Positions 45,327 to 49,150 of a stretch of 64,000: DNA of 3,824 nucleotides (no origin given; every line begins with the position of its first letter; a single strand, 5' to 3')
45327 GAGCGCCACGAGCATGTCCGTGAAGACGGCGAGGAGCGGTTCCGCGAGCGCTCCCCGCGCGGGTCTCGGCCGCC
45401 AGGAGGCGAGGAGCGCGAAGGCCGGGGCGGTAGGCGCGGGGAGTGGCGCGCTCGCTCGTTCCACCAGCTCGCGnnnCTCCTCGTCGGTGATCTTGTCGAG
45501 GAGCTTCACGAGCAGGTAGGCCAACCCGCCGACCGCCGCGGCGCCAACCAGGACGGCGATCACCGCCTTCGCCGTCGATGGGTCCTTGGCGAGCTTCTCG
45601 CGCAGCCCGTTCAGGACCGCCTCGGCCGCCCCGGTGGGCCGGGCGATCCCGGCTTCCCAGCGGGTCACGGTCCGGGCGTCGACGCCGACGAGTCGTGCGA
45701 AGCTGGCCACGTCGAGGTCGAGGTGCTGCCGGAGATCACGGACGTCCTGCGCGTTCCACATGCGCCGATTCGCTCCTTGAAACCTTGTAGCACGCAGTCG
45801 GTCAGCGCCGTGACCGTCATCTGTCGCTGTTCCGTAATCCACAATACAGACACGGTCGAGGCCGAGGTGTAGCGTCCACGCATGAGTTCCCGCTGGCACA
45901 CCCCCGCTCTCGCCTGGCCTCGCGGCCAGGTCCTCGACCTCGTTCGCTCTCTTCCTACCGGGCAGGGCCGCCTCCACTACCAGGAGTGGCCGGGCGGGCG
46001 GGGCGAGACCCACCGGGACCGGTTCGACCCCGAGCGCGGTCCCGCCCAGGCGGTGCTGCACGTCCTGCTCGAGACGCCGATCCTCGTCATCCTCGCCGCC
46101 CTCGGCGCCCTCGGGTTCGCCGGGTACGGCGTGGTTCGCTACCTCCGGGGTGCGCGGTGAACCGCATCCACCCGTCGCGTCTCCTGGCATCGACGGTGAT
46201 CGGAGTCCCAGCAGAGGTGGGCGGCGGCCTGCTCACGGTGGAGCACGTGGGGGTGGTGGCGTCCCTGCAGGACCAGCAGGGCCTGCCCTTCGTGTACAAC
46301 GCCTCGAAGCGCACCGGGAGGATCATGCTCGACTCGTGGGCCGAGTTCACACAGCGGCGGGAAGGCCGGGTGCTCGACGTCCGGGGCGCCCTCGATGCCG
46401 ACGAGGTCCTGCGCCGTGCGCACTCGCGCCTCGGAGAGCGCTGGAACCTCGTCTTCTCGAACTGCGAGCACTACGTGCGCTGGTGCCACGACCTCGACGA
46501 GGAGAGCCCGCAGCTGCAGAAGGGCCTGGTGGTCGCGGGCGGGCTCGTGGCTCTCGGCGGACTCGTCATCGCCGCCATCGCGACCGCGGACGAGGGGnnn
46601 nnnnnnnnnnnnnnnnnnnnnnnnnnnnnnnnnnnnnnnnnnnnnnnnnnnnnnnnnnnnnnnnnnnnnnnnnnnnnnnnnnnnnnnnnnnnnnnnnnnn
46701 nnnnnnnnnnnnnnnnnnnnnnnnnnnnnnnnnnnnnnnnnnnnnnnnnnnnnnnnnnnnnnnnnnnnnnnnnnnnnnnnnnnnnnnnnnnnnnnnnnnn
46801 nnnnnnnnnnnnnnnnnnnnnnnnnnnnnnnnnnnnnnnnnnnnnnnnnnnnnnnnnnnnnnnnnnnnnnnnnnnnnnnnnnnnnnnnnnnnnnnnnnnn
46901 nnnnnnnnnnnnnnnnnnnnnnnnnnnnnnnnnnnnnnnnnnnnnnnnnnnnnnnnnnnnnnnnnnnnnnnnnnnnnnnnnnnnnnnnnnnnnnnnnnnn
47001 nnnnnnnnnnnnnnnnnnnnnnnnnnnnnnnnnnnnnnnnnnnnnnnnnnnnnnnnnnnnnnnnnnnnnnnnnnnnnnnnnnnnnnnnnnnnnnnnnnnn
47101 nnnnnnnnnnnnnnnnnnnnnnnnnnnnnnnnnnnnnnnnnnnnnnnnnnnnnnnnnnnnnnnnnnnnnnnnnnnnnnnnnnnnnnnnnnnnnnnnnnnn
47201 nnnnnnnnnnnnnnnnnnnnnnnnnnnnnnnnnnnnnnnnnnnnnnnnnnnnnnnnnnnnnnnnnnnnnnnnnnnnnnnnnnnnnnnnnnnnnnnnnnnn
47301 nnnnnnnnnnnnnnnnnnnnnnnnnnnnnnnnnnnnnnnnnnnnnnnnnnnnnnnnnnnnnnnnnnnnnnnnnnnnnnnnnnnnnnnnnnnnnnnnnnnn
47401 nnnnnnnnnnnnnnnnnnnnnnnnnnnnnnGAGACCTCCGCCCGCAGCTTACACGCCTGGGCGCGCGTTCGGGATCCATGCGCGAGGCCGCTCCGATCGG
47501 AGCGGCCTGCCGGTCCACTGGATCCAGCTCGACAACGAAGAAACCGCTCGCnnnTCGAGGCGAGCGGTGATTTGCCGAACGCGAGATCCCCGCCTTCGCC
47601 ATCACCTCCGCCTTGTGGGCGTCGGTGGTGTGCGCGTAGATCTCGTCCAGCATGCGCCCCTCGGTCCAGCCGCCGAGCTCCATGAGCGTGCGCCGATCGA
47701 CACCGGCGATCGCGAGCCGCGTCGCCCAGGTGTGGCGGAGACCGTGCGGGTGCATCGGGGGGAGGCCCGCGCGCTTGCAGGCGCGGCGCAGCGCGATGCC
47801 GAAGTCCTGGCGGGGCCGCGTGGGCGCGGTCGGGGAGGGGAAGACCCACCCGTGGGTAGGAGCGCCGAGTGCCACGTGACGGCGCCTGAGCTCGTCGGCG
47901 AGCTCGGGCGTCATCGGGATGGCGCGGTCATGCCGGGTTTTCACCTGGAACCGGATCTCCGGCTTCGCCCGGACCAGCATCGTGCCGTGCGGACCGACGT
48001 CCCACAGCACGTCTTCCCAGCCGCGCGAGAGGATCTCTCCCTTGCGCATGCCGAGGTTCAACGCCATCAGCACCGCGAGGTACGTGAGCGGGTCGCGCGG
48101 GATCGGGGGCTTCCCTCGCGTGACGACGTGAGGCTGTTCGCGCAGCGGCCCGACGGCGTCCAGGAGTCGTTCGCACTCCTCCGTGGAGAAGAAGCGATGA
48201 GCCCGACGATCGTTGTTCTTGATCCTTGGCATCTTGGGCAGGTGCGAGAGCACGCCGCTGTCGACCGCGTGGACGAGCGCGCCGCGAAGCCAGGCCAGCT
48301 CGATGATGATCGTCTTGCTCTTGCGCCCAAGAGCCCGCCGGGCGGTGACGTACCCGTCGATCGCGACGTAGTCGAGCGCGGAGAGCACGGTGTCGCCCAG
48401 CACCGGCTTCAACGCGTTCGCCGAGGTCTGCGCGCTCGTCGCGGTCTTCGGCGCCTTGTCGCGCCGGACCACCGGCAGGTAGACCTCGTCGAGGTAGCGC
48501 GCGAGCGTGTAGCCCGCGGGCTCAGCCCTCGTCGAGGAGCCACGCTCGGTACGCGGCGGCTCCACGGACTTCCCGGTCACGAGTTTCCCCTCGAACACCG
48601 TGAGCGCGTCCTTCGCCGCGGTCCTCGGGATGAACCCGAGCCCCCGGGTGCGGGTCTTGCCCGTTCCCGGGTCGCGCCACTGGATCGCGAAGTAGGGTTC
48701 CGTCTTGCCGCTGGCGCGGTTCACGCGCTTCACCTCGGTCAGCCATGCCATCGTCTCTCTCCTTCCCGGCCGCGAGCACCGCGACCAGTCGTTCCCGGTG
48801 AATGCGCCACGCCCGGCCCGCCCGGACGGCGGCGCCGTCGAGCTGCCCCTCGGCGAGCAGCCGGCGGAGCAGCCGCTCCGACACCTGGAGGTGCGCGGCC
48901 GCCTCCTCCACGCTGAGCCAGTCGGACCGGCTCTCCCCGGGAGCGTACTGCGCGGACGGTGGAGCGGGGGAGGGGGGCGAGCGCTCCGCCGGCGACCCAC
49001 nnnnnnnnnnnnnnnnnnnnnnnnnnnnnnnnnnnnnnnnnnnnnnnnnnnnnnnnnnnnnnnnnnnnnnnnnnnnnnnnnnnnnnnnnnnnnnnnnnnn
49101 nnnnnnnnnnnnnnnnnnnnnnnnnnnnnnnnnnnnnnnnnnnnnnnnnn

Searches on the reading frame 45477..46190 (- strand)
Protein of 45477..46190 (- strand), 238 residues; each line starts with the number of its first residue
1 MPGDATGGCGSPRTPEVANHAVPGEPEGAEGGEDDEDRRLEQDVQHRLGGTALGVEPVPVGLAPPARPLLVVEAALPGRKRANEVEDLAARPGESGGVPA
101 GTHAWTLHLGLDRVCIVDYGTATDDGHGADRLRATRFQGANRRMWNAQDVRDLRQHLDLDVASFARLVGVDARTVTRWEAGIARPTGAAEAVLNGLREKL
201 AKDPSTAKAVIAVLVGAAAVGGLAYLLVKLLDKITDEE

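Call 5: search_protein_families(library=pfam, proteins=[window:45477-46190:-], max_evalue=0.01)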
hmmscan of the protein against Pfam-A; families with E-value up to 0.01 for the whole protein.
window:45477-46190:- (238 aa): 3 families
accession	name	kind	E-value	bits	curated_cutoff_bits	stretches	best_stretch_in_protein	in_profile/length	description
PF01381.28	HTH_3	-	1.6e-05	25.3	23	1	150-187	1-38/55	Helix-turn-helix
PF13560.12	HTH_31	-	2.4e-05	25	27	1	150-193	6-51/64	Helix-turn-helix domain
PF15731.11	MqsA_antitoxin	-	0.0073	16.9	30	0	141-190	65-114/131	Antitoxin component of bacterial toxin-antitoxin system, MqsA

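Call 89: search_protein_families(library=padloc, proteins=[window:45477-46190:-], max_evalue=0.001)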
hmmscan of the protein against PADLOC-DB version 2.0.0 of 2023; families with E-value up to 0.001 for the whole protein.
window:45477-46190:- (238 aa): 0 families

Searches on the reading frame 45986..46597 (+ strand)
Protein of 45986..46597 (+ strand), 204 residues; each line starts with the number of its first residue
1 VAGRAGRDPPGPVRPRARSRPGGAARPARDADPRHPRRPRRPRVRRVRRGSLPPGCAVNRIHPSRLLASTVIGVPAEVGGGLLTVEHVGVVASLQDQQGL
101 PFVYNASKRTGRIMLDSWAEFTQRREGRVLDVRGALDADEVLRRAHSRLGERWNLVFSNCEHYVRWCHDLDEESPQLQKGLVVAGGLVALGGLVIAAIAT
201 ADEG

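Call 5: search_protein_families(library=pfam, proteins=[window:45986-46597:+], max_evalue=0.01)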
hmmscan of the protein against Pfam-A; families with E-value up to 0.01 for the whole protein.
window:45986-46597:+ (204 aa): 1 family
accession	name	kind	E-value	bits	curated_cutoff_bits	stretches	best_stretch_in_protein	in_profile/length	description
PF04970.19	LRAT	-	7.7e-07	29.9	24.3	1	117-168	59-115/120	Lecithin retinol acyltransferase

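Call 6: search_protein_families(library=padloc, proteins=[window:45986-46597:+], max_evalue=0.01)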
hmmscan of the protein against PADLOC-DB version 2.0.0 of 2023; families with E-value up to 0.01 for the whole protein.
window:45986-46597:+ (204 aa): 0 families

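Call 7: search_protein_families(library=ncbifam, proteins=[window:45986-46597:+], max_evalue=0.1)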
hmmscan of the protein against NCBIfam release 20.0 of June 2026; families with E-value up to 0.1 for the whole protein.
window:45986-46597:+ (204 aa): 0 families

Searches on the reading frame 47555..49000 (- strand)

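Call 5: search_protein_families(library=pfam, proteins=[window:47555-49000:-], max_evalue=0.01)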
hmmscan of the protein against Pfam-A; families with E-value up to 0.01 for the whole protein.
window:47555-49000:- (482 aa): 1 family
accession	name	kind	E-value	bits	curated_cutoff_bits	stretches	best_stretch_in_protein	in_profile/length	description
PF00589.27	Phage_integrase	-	9.8e-25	87.7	27.1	1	306-461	24-171/172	Phage integrase family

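Call 89: search_protein_families(library=padloc, proteins=[window:47555-49000:-], max_evalue=0.001)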
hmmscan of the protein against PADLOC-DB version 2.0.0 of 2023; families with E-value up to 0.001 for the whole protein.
window:47555-49000:- (482 aa): 0 families
